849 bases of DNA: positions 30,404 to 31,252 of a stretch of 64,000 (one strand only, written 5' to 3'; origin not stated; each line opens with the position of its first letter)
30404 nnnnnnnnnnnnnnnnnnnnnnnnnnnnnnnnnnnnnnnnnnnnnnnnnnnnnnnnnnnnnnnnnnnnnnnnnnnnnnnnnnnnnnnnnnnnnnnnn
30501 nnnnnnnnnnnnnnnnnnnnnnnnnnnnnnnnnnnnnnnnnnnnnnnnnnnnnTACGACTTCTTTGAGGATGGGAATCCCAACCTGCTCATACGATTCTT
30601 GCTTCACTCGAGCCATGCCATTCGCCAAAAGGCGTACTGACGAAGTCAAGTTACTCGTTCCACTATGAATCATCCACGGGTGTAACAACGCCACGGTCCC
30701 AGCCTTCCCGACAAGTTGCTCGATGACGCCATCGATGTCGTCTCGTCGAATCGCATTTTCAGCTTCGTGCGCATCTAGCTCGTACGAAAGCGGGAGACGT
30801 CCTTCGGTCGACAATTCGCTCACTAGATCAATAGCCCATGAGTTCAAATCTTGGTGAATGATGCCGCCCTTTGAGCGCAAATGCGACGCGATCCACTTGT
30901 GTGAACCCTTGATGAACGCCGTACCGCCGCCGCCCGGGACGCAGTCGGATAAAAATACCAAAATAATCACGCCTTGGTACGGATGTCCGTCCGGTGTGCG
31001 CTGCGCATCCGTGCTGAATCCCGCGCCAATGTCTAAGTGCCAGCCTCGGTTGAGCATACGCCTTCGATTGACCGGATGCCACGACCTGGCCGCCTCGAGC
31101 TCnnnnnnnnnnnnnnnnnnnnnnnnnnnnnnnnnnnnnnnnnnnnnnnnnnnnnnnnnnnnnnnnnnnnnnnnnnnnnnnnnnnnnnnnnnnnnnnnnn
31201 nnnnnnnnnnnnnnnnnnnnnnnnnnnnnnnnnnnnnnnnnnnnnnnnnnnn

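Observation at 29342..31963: One 873 aa protein fuses a PhyH-type 2OG-Fe(II) dioxygenase, split by two SANT/Myb repeats, to a GT2 glycosyltransferase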

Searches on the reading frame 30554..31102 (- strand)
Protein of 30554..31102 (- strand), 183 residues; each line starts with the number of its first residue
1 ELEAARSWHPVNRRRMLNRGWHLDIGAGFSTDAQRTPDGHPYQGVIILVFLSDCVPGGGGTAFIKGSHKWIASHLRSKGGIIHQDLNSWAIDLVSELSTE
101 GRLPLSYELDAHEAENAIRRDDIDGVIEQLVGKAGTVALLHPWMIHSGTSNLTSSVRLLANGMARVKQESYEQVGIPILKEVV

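Call 29: search_protein_representatives(alignment_id=A2)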
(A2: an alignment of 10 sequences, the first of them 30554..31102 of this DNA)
Query: 10 sequences, 187 profile positions. Proteins with E-value up to 0.001 (for the whole library): 768; up to 1e-10: 191; up to 1e-30: 79. The best 150 are listed.
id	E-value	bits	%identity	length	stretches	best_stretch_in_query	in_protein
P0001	1.0e-86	305.7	-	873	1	2-186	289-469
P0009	2.1e-84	298.2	-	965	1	2-186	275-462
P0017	3.2e-66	238.9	-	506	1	3-174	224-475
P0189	1.7e-65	236.5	-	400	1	2-182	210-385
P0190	2.5e-65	236.0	-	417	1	3-184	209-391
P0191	3.3e-61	222.5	-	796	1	4-180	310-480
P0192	1.1e-60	220.8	-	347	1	3-179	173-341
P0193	1.8e-60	220.1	-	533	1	6-184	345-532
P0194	1.1e-59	217.6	-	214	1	4-185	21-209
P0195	2.3e-58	213.3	-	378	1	2-171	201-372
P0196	3.2e-58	212.8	-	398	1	2-184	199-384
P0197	3.1e-57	209.6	-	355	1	4-185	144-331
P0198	8.2e-57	208.2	-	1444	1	4-178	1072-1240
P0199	2.0e-56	206.9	-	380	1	5-184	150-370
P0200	2.6e-56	206.6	-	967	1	5-182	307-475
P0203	8.0e-56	205.0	-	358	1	2-183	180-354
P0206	1.3e-54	201.0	-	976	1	3-178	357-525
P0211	1.9e-53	197.2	-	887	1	4-185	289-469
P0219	6.2e-51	189.0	-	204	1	2-171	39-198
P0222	2.5e-50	187.1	-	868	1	5-178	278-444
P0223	2.5e-50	187.1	-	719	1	7-183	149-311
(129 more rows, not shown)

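Call 36: find_homologous_proteins(query=A5, max_evalue=0.00001)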
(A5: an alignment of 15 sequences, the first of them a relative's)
Query A5 (15 sequences) (400 aa, profile of the alignment): 30 proteins with E <= 0.00001 among 8000 candidates.
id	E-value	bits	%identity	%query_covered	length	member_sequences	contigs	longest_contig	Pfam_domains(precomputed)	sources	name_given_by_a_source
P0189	9.7e-144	497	100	100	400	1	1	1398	PF05721.20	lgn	-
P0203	3.5e-143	495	43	94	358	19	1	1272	PF05721.20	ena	-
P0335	2.7e-140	486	43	96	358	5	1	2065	PF05721.20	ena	-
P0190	2.3e-138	479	46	94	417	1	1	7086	PF05721.20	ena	-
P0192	8.6e-137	474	45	92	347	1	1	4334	PF05721.20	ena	-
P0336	6.8e-132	458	39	97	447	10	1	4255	PF05721.20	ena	-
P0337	1.8e-130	453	41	94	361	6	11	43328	PF05721.20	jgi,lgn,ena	jgi:hypothetical protein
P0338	3.5e-128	446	42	96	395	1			PF05721.20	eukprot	eukprot:g1218.t1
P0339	6.6e-126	438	46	94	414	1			PF05721.20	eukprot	eukprot:g5401.t1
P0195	3.3e-124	433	40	91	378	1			PF05721.20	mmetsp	mmetsp:Transcript_70251/g.187094 ORF Transcript_70251/g.187094 Transcript_70251/m.187094 type:comple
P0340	1.7e-123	430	47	91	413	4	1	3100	PF05721.20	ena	-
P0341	4.1e-121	422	42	94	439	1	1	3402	PF05721.20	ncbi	-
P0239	1.4e-120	421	36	88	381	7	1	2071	PF05721.20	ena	-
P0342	1.6e-120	421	46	90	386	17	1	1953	PF05721.20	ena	-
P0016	1.5e-107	378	48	48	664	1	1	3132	PF00249.38,PF13921.13,PF05721.20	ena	-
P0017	2.2e-100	354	36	69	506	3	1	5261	PF05721.20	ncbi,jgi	jgi:hypothetical protein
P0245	3.2e-100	354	36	40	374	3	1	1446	PF05721.20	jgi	-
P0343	5.3e-98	346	36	98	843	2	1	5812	PF00249.38,PF00535.33,PF05721.20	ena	-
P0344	1.8e-97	345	38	91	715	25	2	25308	PF13641.13,PF00535.33,PF05721.20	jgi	-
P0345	4.0e-93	330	34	91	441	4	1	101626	PF05721.20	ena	-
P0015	1.4e-90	322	48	41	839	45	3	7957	PF00535.33,PF05721.20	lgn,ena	-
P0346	1.9e-88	315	40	71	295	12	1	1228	PF05721.20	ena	-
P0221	1.0e-85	306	48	40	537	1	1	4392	PF05721.20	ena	-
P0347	3.3e-76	275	54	45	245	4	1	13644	PF05721.20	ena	-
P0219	1.1e-73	266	53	48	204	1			PF05721.20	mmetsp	mmetsp:Transcript_6472/g.15995 ORF Transcript_6472/g.15995 Transcript_6472/m.15995 type:complete len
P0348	6.7e-68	247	58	42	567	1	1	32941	PF00535.33,PF05721.20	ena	-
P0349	2.4e-67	246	53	44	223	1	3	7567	PF05721.20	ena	-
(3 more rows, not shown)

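Call 37: list_cluster_members(proteins=[P0338, P0339, P0341, P0195, P0219, P0223, P0211, P0206, P0198, P0042])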
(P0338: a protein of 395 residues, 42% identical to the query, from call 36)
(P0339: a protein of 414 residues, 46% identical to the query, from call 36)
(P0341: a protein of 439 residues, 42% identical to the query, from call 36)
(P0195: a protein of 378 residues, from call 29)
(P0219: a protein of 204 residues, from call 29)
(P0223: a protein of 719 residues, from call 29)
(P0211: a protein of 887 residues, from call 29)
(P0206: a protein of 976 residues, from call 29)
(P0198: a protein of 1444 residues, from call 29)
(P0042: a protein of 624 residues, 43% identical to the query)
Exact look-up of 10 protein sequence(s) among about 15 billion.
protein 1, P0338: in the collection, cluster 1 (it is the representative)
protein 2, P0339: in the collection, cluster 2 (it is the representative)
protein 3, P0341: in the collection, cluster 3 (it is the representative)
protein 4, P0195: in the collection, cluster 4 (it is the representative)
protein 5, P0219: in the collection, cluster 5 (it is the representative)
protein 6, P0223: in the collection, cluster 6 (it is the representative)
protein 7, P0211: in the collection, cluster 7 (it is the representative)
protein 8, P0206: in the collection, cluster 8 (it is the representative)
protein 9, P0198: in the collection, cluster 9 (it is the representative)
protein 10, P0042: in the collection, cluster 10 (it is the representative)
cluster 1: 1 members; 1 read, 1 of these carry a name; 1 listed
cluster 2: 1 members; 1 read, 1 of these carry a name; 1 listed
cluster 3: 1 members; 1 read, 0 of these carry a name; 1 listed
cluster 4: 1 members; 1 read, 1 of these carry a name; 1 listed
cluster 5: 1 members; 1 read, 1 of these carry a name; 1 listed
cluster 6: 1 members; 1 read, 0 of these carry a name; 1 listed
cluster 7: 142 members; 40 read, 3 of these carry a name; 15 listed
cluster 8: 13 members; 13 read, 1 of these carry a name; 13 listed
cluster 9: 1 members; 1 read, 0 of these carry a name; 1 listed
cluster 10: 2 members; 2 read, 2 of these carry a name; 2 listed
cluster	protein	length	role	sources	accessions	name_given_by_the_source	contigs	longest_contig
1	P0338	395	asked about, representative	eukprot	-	g1218.t1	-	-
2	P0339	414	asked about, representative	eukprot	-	g5401.t1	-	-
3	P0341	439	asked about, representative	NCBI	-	-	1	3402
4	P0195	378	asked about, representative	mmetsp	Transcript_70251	Transcript_70251/g.187094 ORF Transcript_70251/g.187094 Transcript_70251/m.187094 ...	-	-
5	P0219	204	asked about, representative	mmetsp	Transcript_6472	Transcript_6472/g.15995 ORF Transcript_6472/g.15995 Transcript_6472/m.15995 type:complete ...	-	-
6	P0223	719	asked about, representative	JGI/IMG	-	-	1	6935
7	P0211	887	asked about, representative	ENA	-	-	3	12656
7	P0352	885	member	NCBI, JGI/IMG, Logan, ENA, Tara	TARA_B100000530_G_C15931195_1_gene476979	strand:- start:845 stop:3502 length:2658 start_codon:yes stop_codon:yes gene_type:complete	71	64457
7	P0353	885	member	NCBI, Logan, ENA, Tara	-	strand:+ start:311 stop:2968 length:2658 start_codon:yes stop_codon:yes gene_type:complete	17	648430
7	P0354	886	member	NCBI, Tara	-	strand:- start:50 stop:2710 length:2661 start_codon:yes stop_codon:yes gene_type:complete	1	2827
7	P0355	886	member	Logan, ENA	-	-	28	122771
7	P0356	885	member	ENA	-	-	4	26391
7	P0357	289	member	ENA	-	-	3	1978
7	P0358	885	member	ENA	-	-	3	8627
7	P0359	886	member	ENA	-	-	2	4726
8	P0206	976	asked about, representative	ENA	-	-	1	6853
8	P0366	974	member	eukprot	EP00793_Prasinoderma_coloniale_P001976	PRCOL_00002484-RA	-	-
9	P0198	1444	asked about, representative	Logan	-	-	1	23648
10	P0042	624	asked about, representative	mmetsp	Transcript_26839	Transcript_26839/g.61887 ORF Transcript_26839/g.61887 Transcript_26839/m.61887 ...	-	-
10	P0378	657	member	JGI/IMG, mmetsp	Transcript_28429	Transcript_28429/g.70085 ORF Transcript_28429/g.70085 Transcript_28429/m.70085 ...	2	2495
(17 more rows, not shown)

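Call 38: find_encoding_contigs(protein=P0337, flank=8000, max_places=3)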
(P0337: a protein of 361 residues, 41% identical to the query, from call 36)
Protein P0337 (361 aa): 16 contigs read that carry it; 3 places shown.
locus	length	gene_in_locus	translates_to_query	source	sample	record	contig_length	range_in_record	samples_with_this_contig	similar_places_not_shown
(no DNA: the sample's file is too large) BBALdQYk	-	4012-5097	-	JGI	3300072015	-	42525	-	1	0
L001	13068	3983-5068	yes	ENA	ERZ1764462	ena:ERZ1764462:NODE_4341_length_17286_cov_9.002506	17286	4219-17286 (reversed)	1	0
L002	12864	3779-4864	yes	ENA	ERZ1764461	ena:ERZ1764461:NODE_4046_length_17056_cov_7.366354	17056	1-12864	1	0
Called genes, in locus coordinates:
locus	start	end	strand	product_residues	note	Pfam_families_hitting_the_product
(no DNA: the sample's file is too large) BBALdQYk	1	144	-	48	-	?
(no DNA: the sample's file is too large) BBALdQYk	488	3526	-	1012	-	PF00226:DnaJ, PF22562:UBA_7 (weak), PF00642:zf-CCCH (weak), PF10539:Dev_Cell_Death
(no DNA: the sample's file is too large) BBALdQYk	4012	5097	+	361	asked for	PF05721:PhyH (faint)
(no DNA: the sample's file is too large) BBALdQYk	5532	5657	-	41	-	-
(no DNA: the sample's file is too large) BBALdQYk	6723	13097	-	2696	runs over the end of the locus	PF12624:VPS13_N, PF00615:RGS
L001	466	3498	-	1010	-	PF00226:DnaJ, PF22562:UBA_7 (weak), PF00642:zf-CCCH (weak), PF10539:Dev_Cell_Death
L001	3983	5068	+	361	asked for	PF05721:PhyH (faint)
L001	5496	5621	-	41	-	-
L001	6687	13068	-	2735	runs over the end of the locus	PF12624:VPS13_N, PF00615:RGS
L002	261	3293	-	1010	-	PF00226:DnaJ, PF22562:UBA_7 (weak), PF00642:zf-CCCH (weak), PF10539:Dev_Cell_Death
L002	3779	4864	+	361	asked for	PF05721:PhyH (faint)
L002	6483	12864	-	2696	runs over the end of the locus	PF12624:VPS13_N, PF00615:RGS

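Call 39: find_encoding_contigs(protein=P0345, flank=8000, max_places=2)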
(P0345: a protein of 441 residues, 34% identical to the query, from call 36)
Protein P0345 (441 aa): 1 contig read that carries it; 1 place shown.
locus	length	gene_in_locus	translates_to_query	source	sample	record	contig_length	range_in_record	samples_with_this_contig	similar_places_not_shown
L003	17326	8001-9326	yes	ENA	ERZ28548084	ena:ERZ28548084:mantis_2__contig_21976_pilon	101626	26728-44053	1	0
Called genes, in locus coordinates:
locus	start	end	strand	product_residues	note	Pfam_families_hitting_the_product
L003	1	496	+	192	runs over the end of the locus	-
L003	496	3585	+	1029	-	PF10162:G8, PF24606:CEMIP_beta-hel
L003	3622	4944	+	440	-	-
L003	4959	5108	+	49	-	-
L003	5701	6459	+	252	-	-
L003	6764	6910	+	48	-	-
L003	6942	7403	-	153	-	-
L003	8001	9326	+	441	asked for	PF05721:PhyH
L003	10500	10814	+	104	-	-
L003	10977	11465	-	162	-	-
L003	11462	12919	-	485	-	PF23869:Beta-prop_WDR75_1st (weak), PF24817:WD40_WDHD1_1st (faint), PF23769:Beta-prop_WDR75_2nd (weak)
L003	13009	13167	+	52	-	-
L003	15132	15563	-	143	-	-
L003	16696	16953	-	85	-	-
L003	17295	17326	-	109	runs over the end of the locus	-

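Call 53: search_protein_families(library=pfam, proteins=[P0343, P0344, P0223, P0198, P0206, P0211, P0222, P0200, P0191], max_evalue=0.01)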
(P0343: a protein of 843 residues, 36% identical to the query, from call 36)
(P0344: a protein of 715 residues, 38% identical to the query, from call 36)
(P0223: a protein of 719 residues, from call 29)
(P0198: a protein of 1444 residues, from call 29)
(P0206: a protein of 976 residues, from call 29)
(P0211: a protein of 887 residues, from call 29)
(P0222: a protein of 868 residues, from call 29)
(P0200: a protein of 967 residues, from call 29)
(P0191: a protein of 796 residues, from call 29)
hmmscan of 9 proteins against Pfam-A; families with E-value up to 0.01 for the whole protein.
P0343 (843 aa): 3 families
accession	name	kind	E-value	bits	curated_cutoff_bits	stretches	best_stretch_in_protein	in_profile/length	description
PF00535.33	Glycos_transf_2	-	9.3e-17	61.9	23.3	1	475-630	1-141/168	Glycosyl transferase family 2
PF05721.19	PhyH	-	9.4e-11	42.8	22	1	75-422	3-212/213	Phytanoyl-CoA dioxygenase (PhyH)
PF00249.37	Myb_DNA-binding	-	2e-08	34.7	24.4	1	220-263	2-45/46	Myb-like DNA-binding domain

P0344 (715 aa): 4 families
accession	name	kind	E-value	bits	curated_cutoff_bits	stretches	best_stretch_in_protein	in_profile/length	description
PF00535.33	Glycos_transf_2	-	1.6e-18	67.6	23.3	1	441-617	1-156/168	Glycosyl transferase family 2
PF05721.19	PhyH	-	1.4e-06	29.2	22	1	21-326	2-211/213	Phytanoyl-CoA dioxygenase (PhyH)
PF13641.12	Glyco_tranf_2_3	-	5.8e-06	26.9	27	1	438-583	1-127/230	Glycosyltransferase like family 2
PF10111.15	Glyco_tranf_2_2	-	0.0097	15.9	27.3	0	515-565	56-105/276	Glycosyltransferase like family 2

P0223 (719 aa): 3 families
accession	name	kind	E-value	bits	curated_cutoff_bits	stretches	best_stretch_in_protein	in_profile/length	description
PF00535.33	Glycos_transf_2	-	2.1e-15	57.5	23.3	1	362-535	1-159/168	Glycosyl transferase family 2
PF05721.19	PhyH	-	1.2e-06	29.4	22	1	163-289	111-211/213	Phytanoyl-CoA dioxygenase (PhyH)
PF13641.12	Glyco_tranf_2_3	-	0.00014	22.4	27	1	380-530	15-158/230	Glycosyltransferase like family 2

P0198 (1444 aa): 10 families
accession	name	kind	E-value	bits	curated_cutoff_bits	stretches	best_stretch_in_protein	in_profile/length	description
PF12796.13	Ank_2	-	1.7e-34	118.7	27.3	3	511-609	4-88/90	Ankyrin repeats (3 copies)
PF13637.12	Ank_4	-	1.3e-19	70.3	22.7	3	584-634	1-50/50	Ankyrin repeats (many copies)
PF00023.36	Ank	-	4.5e-18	64.8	21.1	1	580-609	2-30/33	Ankyrin repeat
PF13606.12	Ank_3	-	6.4e-16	57.1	22.3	1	580-608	2-29/30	Ankyrin repeat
PF00535.33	Glycos_transf_2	-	2.3e-15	57.4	23.3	1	1270-1420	1-128/168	Glycosyl transferase family 2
PF05721.19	PhyH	-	5.3e-09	37.1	22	1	1089-1223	111-212/213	Phytanoyl-CoA dioxygenase (PhyH)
PF13857.12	Ank_5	-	1e-08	35.8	27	1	581-617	17-52/56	Ankyrin repeats (many copies)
PF00249.37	Myb_DNA-binding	-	6.3e-07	29.9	24.4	1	1013-1053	2-41/46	Myb-like DNA-binding domain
PF13921.12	Myb_DNA-bind_6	-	6.5e-06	26.7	22.9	1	1015-1053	1-38/60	Myb-like DNA-binding domain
PF24521.3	Ank_KRIT1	-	0.0012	19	80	0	582-614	48-80/149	KRIT1 ankyrin-repeats domain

P0206 (976 aa): 6 families
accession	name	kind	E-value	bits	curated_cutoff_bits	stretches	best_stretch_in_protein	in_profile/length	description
PF00535.33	Glycos_transf_2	-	1.1e-18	68.2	23.3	1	612-778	1-160/168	Glycosyl transferase family 2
PF00249.37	Myb_DNA-binding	-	5.3e-15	55.7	24.4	2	217-257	3-43/46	Myb-like DNA-binding domain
PF13921.12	Myb_DNA-bind_6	-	4.4e-07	30.4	22.9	1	218-257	1-40/60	Myb-like DNA-binding domain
PF13641.12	Glyco_tranf_2_3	-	0.00015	22.3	27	1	611-740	3-126/230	Glycosyltransferase like family 2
PF05721.19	PhyH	-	0.00052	20.8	22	0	375-507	111-211/213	Phytanoyl-CoA dioxygenase (PhyH)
PF10111.15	Glyco_tranf_2_2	-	0.0012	18.9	27.3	1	612-760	1-147/276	Glycosyltransferase like family 2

P0211 (887 aa): 3 families
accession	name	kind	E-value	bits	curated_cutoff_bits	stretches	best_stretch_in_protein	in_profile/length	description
PF00535.33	Glycos_transf_2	-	4.1e-20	72.8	23.3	1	517-694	1-161/168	Glycosyl transferase family 2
PF05721.19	PhyH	-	1.7e-06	29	22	1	276-445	72-211/213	Phytanoyl-CoA dioxygenase (PhyH)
PF10111.15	Glyco_tranf_2_2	-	0.00034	20.6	27.3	1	601-673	68-145/276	Glycosyltransferase like family 2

P0222 (868 aa): 5 families
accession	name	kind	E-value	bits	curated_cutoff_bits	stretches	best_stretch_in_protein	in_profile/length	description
PF00535.33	Glycos_transf_2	-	6.7e-24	85.1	23.3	1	494-656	1-162/168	Glycosyl transferase family 2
PF13641.12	Glyco_tranf_2_3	-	2.6e-10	41.1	27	1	493-672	3-188/230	Glycosyltransferase like family 2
PF05721.19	PhyH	-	4.5e-10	40.6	22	1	196-420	16-205/213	Phytanoyl-CoA dioxygenase (PhyH)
PF10111.15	Glyco_tranf_2_2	-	1e-08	35.4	27.3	1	494-702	1-223/276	Glycosyltransferase like family 2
PF00249.37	Myb_DNA-binding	-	4.4e-07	30.4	24.4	1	163-199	3-39/46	Myb-like DNA-binding domain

P0200 (967 aa): 5 families
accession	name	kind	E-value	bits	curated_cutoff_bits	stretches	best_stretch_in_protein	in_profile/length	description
PF00535.33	Glycos_transf_2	-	1.1e-14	55.2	23.3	1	564-729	12-166/168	Glycosyl transferase family 2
PF00249.37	Myb_DNA-binding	-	5.1e-12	46.1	24.4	1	195-237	4-42/46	Myb-like DNA-binding domain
PF13921.12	Myb_DNA-bind_6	-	1.8e-08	34.8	22.9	1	195-239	1-41/60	Myb-like DNA-binding domain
PF05721.19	PhyH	-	3.3e-08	34.5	22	1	322-454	110-211/213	Phytanoyl-CoA dioxygenase (PhyH)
PF13641.12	Glyco_tranf_2_3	-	0.00011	22.7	27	1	567-699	18-137/230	Glycosyltransferase like family 2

P0191 (796 aa): 2 families
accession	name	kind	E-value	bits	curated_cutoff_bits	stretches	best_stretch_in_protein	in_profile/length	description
PF00535.33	Glycos_transf_2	-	3.2e-17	63.4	23.3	2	590-644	1-52/168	Glycosyl transferase family 2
PF05721.19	PhyH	-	2.2e-06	28.6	22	1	348-461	124-212/213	Phytanoyl-CoA dioxygenase (PhyH)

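Call 55: search_solved_structures(query=A5, max_evalue=1, show_alignments=2)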
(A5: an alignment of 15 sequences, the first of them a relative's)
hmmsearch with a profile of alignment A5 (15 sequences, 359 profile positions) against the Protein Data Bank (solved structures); distinct sequences matched with E-value up to 1: 28.
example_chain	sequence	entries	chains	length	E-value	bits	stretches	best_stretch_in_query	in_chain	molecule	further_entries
5epa_A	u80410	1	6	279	5.4e-07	32.2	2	306-350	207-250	SnoK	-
2rdn_A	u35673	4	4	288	5.1e-05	25.6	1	309-351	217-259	1-deoxypentalenic acid 11-beta hydroxylase; Fe(II)/alpha-ketoglutarate dependent hydroxyla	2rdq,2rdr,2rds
8zyb_E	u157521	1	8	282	5.6e-05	25.5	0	223-246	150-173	DhiD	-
5ep9_A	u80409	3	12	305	0.00046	22.5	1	6-47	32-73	SnoN,Epimerase SnoN | SnoN,SnoN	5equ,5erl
5nch_A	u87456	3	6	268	0.0011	21.2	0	304-332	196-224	Leucine hydroxylase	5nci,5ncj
2a1x_A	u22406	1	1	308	0.0021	20.3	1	302-330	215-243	Phytanoyl-CoA dioxygenase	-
9wyc_A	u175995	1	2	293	0.013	17.7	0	7-48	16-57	Oxidoreductase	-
4xcb_A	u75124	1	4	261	0.014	17.6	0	222-258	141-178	oxidase/hydroxylase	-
5ybm_A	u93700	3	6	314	0.016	17.4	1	5-49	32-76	PrhA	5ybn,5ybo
4xc9_A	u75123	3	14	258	0.016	17.4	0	222-258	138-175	oxidase/hydroxylase | Putative oxidase/hydroxylase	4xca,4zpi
9wyh_A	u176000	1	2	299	0.017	17.3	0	214-246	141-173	Oxidoreductase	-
5ybp_A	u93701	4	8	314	0.017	17.3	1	5-49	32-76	PrhA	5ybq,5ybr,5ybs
5ybt_A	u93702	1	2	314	0.018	17.3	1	5-49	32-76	PrhA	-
8fnc_14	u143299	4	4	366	0.041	16.1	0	207-251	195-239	Phytanoyl-CoA dioxygenase family protein | RNA-editing substrate-binding complex protein 14 (RESC14)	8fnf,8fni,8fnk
7vbq_B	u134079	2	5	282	0.053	15.7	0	205-245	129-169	Fe(II)/(alpha)ketoglutarate-dependent dioxygenase TlxI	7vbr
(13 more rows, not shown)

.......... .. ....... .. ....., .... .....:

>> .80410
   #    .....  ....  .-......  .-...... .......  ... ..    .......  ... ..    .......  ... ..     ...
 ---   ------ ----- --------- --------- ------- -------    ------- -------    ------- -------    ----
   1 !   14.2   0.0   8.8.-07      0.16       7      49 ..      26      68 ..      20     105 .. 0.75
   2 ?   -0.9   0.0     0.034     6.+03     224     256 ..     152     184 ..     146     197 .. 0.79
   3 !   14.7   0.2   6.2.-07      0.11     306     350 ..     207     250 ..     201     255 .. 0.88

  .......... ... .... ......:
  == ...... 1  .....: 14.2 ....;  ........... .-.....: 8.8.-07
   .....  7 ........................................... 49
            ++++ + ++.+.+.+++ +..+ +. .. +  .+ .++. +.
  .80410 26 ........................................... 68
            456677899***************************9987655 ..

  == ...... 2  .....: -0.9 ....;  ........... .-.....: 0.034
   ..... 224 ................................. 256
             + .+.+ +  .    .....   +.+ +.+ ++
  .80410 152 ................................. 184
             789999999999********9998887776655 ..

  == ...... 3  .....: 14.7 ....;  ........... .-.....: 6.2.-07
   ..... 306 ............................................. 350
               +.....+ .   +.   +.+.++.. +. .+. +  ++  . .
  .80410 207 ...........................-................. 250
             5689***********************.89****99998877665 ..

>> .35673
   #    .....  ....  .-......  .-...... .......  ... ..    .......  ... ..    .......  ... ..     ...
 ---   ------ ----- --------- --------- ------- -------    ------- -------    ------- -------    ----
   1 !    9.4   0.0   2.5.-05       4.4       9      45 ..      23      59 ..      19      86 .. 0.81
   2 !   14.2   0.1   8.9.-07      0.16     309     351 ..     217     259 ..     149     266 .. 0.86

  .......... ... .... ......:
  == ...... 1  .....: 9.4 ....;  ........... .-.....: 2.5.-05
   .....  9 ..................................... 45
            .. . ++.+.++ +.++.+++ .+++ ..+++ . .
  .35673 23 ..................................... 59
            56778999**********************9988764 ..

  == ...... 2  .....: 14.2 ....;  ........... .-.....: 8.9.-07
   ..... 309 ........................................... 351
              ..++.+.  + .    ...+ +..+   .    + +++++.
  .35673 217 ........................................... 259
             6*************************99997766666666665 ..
